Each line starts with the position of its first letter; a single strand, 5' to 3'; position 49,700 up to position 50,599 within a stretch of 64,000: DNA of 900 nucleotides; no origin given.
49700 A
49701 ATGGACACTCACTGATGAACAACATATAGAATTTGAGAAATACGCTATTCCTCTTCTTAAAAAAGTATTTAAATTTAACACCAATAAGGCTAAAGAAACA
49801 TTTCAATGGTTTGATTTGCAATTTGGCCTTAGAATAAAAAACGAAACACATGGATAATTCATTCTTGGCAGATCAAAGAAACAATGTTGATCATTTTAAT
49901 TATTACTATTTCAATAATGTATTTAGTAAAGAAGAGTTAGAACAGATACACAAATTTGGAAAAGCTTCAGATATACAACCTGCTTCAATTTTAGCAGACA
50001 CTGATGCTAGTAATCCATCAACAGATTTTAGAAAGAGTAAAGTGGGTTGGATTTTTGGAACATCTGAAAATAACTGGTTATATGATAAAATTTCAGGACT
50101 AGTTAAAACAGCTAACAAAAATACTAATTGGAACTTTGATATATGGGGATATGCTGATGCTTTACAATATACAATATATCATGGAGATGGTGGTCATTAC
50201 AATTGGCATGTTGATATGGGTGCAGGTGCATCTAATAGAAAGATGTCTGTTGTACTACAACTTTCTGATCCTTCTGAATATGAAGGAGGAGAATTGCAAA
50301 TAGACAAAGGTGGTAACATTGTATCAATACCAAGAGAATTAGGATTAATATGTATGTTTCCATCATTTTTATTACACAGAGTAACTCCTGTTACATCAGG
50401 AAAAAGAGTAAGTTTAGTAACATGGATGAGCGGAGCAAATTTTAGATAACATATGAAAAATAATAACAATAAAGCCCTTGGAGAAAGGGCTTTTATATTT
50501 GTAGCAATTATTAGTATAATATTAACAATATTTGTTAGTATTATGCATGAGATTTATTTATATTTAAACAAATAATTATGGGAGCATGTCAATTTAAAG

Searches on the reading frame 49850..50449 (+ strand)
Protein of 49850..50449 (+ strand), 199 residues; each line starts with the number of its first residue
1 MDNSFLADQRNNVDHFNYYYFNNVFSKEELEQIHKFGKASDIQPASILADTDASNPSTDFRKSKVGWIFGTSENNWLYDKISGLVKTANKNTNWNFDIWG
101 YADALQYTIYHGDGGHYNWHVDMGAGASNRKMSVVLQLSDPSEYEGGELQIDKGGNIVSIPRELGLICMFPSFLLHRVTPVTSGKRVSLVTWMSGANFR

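Call 89: search_protein_families(library=pfam, proteins=[window:49850-50449:+], max_evalue=0.01)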
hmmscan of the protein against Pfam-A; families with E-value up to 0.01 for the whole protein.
window:49850-50449:+ (199 aa): 3 families
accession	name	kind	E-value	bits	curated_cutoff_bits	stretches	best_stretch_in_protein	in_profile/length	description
PF13640.12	2OG-FeII_Oxy_3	-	1.4e-16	61.7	27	1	106-193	2-97/98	2OG-Fe(II) oxygenase superfamily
PF13759.12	2OG-FeII_Oxy_5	-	0.00027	21.7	27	1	153-189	61-98/101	Putative 2OG-Fe(II) oxygenase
PF03171.26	2OG-FeII_Oxy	-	0.0056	17.4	23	0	115-193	12-99/101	2OG-Fe(II) oxygenase superfamily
